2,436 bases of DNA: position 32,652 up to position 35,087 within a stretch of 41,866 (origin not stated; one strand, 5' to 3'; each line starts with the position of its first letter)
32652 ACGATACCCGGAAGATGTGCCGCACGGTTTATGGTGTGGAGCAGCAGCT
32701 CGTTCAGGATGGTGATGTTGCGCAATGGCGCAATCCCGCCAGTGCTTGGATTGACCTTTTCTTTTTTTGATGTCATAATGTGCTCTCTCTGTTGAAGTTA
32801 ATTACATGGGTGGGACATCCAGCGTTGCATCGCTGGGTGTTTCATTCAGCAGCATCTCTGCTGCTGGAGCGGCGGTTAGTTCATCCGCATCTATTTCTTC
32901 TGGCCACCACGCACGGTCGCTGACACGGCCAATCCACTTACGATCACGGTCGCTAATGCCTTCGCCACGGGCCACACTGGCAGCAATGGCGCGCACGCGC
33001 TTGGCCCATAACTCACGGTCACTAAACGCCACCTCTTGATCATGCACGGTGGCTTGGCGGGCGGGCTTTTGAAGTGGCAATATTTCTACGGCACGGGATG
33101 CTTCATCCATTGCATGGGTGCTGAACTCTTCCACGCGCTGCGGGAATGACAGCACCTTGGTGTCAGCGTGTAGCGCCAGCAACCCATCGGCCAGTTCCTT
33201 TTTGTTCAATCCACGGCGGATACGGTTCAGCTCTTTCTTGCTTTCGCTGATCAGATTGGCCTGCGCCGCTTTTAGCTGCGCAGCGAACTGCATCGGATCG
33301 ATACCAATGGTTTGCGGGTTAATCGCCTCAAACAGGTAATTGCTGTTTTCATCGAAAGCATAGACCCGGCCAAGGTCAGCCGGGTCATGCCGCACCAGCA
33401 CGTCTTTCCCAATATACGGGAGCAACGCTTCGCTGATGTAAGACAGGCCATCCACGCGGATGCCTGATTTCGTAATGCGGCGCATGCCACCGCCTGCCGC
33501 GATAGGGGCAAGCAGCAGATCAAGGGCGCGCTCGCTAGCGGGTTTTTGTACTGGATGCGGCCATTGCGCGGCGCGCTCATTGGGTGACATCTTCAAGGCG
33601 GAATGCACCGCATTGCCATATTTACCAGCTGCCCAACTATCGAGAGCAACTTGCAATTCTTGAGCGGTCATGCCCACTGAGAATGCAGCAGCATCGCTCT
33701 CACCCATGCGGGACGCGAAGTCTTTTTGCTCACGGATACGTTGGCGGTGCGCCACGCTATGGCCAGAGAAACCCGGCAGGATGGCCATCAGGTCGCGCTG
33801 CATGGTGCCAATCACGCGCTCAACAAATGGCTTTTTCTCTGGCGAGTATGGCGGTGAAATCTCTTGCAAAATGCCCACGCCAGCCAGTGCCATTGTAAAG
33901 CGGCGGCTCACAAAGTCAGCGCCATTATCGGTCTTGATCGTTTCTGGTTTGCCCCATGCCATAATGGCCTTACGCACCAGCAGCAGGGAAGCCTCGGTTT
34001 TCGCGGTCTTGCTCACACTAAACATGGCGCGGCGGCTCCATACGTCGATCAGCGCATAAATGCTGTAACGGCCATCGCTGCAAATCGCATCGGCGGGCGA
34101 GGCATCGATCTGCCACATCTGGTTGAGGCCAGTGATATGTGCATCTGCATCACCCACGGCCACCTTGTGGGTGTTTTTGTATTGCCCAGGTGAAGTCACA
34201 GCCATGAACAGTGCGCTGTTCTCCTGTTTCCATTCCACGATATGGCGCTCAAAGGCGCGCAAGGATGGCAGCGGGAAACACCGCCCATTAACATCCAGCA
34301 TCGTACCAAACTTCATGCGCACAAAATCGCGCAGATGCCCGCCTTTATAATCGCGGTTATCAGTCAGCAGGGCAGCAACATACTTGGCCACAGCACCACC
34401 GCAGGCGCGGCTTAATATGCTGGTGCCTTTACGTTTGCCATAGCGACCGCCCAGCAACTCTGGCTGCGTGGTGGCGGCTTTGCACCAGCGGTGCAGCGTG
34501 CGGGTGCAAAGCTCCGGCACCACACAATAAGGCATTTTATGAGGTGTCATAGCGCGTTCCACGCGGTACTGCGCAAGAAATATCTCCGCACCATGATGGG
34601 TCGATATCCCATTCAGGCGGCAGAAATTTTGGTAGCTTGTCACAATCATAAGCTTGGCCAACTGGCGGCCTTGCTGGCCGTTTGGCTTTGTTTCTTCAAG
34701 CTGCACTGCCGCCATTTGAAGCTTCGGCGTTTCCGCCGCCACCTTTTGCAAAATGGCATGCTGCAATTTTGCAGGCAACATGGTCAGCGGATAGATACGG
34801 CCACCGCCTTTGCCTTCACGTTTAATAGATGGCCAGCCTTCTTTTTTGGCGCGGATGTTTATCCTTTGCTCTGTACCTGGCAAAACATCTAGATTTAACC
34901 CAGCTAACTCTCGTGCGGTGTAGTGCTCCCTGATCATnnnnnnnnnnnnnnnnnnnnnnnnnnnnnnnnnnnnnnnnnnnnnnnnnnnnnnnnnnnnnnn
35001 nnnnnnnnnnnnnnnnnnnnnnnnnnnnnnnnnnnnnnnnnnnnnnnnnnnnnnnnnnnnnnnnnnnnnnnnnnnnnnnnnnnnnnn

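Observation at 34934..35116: Stand-alone ClpX-type zinc-finger mini-protein translationally coupled to the Mu-type transposase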

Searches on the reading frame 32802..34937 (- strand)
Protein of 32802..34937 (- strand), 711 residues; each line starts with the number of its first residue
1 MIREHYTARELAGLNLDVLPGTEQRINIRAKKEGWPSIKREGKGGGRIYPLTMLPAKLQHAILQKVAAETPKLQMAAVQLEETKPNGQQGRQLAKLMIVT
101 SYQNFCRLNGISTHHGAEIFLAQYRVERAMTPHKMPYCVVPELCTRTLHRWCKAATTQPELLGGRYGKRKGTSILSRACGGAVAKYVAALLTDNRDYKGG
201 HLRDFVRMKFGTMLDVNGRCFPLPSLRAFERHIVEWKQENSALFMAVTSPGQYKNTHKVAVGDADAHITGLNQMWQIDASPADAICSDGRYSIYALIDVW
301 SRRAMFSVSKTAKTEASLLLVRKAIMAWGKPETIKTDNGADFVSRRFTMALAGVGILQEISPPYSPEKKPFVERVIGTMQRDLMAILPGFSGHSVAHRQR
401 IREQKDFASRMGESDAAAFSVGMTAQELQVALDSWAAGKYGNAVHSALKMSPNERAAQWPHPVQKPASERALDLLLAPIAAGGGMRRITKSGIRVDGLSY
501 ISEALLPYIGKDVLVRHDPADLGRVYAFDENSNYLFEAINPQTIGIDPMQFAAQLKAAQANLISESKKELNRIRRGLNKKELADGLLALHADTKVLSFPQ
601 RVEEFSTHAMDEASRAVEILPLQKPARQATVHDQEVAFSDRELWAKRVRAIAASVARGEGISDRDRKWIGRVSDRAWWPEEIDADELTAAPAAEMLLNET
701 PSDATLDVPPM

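Call 3: search_protein_families(library=pfam, max_evalue=1, proteins=[window:32802-34937:-])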
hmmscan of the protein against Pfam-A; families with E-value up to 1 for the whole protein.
window:32802-34937:- (711 aa): 6 families
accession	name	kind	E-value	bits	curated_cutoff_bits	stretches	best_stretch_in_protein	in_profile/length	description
PF09299.17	Mu-transpos_C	-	3.4e-15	56.2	21.7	1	474-535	2-59/61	Mu transposase, C-terminal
PF00665.32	rve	-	1.3e-12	48.3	32.6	1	272-366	5-102/102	Integrase core domain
PF02316.22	HTH_Tnp_Mu_1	-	7.7e-06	26.7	23.3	1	16-68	3-60/134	Mu DNA-binding domain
PF24764.1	rva_4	-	0.052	13.7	26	1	268-349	4-83/194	Integrase core domain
PF13683.12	rve_3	-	0.086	13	26.5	1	355-385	2-32/67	Integrase core domain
PF25465.1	Beta-prop_At4g14310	-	0.23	11.1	27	1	232-266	37-71/285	At4g14310 8-bladed propeller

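Call 16: find_related_loci(query=window:32802-34937:-, collection=genome_contigs, flank=4000)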
Query window:32802-34937:- (711 aa) in genome_contigs; peptide patterns used: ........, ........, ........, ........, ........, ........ (x = any residue, [..] = any of these).
35 stretches matched a pattern; 5 encode a relative of the query (tblastn E <= 1e-3); 5 distinct loci.
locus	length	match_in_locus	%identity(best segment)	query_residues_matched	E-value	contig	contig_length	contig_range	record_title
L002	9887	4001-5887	37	2-617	6e-109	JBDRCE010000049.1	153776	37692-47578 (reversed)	MAG: Pseudomonadota bacterium isolate MEGAHIT-group-1.169 k141_12928576, whole genome shotgun sequence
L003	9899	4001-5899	38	2-617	3e-108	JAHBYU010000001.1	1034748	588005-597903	MAG: Rhizobiaceae bacterium isolate ACE_PRO27 PRO27_1, whole genome shotgun sequence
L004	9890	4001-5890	38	2-618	5e-103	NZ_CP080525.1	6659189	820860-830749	Mesorhizobium sp. AR07 chromosome, complete genome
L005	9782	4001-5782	36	1-579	1e-99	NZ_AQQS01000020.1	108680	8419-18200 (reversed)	Aurantimonas sp. 22II-16-19i contig20, whole genome shotgun sequence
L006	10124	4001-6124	32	1-669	5e-99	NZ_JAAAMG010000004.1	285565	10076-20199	Jiella pacifica strain 40Bstr34 NODE_4, whole genome shotgun sequence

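Call 21: search_protein_families(library=ncbifam, max_evalue=1, proteins=[window:32802-34937:-])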
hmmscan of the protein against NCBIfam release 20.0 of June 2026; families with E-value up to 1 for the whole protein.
window:32802-34937:- (711 aa): 4 families
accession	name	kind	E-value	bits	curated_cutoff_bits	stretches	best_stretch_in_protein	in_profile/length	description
NF033577.2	transpos_IS481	equivalog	5.5e-19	68.8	224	1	272-384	129-244/284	IS481 family transposase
NF033516.0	transpos_IS3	equivalog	2.8e-13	49.8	160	1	262-384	206-329/369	IS3 family transposase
NF033594.2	transpos_ISNCY_2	equivalog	0.01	15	250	1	273-384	128-251/368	ISNCY family transposase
NF033546.1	transpos_IS21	equivalog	0.022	14.3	160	1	337-455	184-281/294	IS21 family transposase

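Call 37: find_related_loci(query=window:32802-34937:-, collection=viral_contigs, flank=4000)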
Query window:32802-34937:- (711 aa) in viral_contigs; peptide patterns used: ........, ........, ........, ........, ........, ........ (x = any residue, [..] = any of these).
7 stretches matched a pattern; 3 encode a relative of the query (tblastn E <= 1e-3); 3 distinct loci.
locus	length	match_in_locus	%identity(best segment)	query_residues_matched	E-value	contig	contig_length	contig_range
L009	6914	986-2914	37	2-618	1e-104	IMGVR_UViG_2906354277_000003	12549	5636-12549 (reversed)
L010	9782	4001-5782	36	1-579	6e-100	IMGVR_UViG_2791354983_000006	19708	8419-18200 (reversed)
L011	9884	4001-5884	34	2-619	1e-95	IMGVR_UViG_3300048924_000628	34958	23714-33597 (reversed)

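Call 39: find_homologous_proteins(query=window:32802-34937:-, max_evalue=1e-30)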
Query window:32802-34937:- (711 aa): 153 proteins with E <= 1e-30 among 8000 candidates; the best 120 are listed.
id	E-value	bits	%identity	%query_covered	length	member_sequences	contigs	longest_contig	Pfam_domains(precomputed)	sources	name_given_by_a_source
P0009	0.0e+0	1618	100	100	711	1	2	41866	PF00665.33,PF09299.18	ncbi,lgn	-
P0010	2.7e-247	841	56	100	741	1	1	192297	PF00665.33,PF09299.18,PF02316.23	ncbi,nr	ncbi:MAG: transposase [Alphaproteobacteria bacterium]|nr:transposase [Alphaproteobacteria bacterium]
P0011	5.5e-234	797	53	98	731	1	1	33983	PF00665.33,PF09299.18,PF02316.23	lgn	-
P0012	2.0e-230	785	57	87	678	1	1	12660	PF00665.33,PF09299.18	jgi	jgi:transposase InsO family protein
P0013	2.0e-224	765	57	87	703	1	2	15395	PF00665.33,PF09299.18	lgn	-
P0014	4.0e-217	741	51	95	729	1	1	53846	PF00665.33,PF09299.18,PF02316.23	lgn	-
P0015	2.9e-211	722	56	82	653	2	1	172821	PF00665.33,PF09299.18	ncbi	-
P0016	3.9e-199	682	51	89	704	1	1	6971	PF00665.33,PF09299.18,PF02316.23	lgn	-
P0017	8.7e-174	598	44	95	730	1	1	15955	PF00665.33,PF09299.18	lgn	-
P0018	1.5e-169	584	43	97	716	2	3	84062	PF00665.33,PF09299.18,PF13683.13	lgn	-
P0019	5.7e-168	579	43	97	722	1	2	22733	PF00665.33,PF09299.18,PF02316.23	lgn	-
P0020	3.2e-167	576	42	95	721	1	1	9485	PF00665.33,PF09299.18,PF02316.23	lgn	-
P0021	1.8e-164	567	44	88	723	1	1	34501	PF00665.33,PF09299.18,PF02316.23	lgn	-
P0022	2.3e-163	563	42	94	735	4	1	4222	PF00665.33,PF09299.18,PF02316.23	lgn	-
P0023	3.1e-163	563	42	97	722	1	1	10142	PF00665.33,PF09299.18,PF02316.23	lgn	-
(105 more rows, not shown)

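Call 41: find_encoding_contigs(protein=P0010, flank=4000, max_places=2)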
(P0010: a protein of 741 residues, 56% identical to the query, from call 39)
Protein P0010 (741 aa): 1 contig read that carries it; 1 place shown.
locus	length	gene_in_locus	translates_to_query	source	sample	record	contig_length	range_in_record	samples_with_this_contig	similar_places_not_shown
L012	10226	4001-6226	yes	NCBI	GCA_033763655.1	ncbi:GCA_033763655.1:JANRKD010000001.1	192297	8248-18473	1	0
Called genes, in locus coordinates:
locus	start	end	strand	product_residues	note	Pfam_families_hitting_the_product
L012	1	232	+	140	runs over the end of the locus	PF03692:CxxCxxCC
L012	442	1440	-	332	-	PF01381:HTH_3 (weak), PF00717:Peptidase_S24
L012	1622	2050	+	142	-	PF13693:HTH_35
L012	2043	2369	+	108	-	-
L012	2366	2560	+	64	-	-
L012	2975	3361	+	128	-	-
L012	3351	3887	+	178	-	-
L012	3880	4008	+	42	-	-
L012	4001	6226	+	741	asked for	PF02316:HTH_Tnp_Mu_1 (weak), PF00665:rve, PF09299:Mu-transpos_C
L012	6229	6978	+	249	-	PF05621:TniB (weak), PF13604:AAA_30 (weak), PF13401:AAA_22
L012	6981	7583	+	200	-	-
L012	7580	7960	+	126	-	-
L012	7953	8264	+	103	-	-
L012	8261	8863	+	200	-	PF11363:DUF3164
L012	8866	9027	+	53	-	-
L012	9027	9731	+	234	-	PF06252:GemA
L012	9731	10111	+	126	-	PF08765:Mor (faint), PF02796:HTH_7, PF13384:HTH_23 (weak), PF13518:HTH_28 (weak), PF13551:HTH_29 (weak)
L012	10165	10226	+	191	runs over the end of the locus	PF00959:Phage_lysozyme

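Call 42: find_encoding_contigs(protein=P0011, flank=4000, max_places=2)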
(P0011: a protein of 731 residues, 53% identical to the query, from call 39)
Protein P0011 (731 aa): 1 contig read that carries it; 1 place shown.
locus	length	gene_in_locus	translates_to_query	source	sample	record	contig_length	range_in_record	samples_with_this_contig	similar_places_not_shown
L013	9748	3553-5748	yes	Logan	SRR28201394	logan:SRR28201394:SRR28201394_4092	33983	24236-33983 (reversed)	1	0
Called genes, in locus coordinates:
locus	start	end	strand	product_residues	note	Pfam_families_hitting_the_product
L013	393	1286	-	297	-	PF07022:Phage_CI_repr, PF13443:HTH_26 (faint), PF01381:HTH_3, PF12844:HTH_19 (faint), PF13560:HTH_31 (faint), PF00717:Peptidase_S24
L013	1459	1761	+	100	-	PF13693:HTH_35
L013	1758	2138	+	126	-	-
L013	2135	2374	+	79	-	-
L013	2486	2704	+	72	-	-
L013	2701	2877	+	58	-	-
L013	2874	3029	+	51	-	-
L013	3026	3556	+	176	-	-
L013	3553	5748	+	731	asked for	PF02316:HTH_Tnp_Mu_1 (weak), PF00665:rve, PF09299:Mu-transpos_C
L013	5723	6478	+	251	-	PF05621:TniB (faint), PF13401:AAA_22, PF13604:AAA_30 (faint)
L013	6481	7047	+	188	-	-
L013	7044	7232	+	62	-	-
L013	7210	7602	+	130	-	-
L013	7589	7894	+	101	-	-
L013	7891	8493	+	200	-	PF11363:DUF3164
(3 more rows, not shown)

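Call 43: find_encoding_contigs(protein=P0014, flank=4000, max_places=2)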
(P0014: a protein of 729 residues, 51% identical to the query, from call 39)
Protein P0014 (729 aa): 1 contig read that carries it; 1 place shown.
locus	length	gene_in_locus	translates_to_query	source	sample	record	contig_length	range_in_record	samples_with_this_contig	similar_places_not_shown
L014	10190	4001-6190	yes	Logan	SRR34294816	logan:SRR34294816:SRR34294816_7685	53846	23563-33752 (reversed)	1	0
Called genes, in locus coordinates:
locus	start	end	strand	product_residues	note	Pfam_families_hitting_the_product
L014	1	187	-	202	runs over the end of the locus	-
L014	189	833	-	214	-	PF00717:Peptidase_S24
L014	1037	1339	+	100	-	PF13693:HTH_35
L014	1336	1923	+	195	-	-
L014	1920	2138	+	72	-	-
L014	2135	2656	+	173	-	-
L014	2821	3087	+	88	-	-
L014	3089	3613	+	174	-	-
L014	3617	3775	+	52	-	-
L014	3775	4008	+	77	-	PF23858:DUF7220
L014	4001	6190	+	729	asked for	PF02316:HTH_Tnp_Mu_1 (weak), PF00665:rve, PF09299:Mu-transpos_C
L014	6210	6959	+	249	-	PF05621:TniB (faint), PF13604:AAA_30, PF13401:AAA_22, PF00004:AAA (faint)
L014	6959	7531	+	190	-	-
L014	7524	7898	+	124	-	-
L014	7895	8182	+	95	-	-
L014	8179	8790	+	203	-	PF11363:DUF3164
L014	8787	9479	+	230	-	PF06252:GemA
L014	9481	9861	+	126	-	PF08765:Mor (faint)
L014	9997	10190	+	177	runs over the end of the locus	PF00959:Phage_lysozyme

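Call 57: find_related_loci(query=A3, collection=metagenome_contigs, flank=3500)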
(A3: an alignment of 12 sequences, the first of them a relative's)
Query A3 (711 aa) in metagenome_contigs; peptide patterns used: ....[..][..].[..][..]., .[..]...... (x = any residue, [..] = any of these).
129 stretches matched a pattern; 79 encode a relative of the query (tblastn E <= 1e-3); 79 distinct loci.
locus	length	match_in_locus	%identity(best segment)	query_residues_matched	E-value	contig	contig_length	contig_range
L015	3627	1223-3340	40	2-693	6e-165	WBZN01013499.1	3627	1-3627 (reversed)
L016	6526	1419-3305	41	2-622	9e-144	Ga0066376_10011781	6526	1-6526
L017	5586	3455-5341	41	2-622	2e-144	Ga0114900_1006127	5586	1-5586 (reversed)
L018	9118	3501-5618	37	6-676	1e-136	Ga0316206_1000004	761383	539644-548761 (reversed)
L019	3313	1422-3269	42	1-617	9e-133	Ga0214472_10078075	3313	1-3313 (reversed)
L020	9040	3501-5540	36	6-670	2e-122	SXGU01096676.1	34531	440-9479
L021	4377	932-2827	37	2-607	3e-124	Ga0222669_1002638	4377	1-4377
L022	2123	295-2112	38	6-607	4e-128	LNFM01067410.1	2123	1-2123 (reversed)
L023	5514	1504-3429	35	2-617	1e-118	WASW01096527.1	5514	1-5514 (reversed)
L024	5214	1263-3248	34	2-630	1e-117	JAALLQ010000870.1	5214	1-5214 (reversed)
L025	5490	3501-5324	39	6-607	6e-117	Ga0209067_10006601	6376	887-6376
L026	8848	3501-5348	36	1-600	1e-116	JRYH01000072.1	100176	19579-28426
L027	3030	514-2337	39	6-607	3e-121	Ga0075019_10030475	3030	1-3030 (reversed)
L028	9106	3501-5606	33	6-671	7e-114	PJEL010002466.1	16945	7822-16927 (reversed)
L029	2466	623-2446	36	1-591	6e-119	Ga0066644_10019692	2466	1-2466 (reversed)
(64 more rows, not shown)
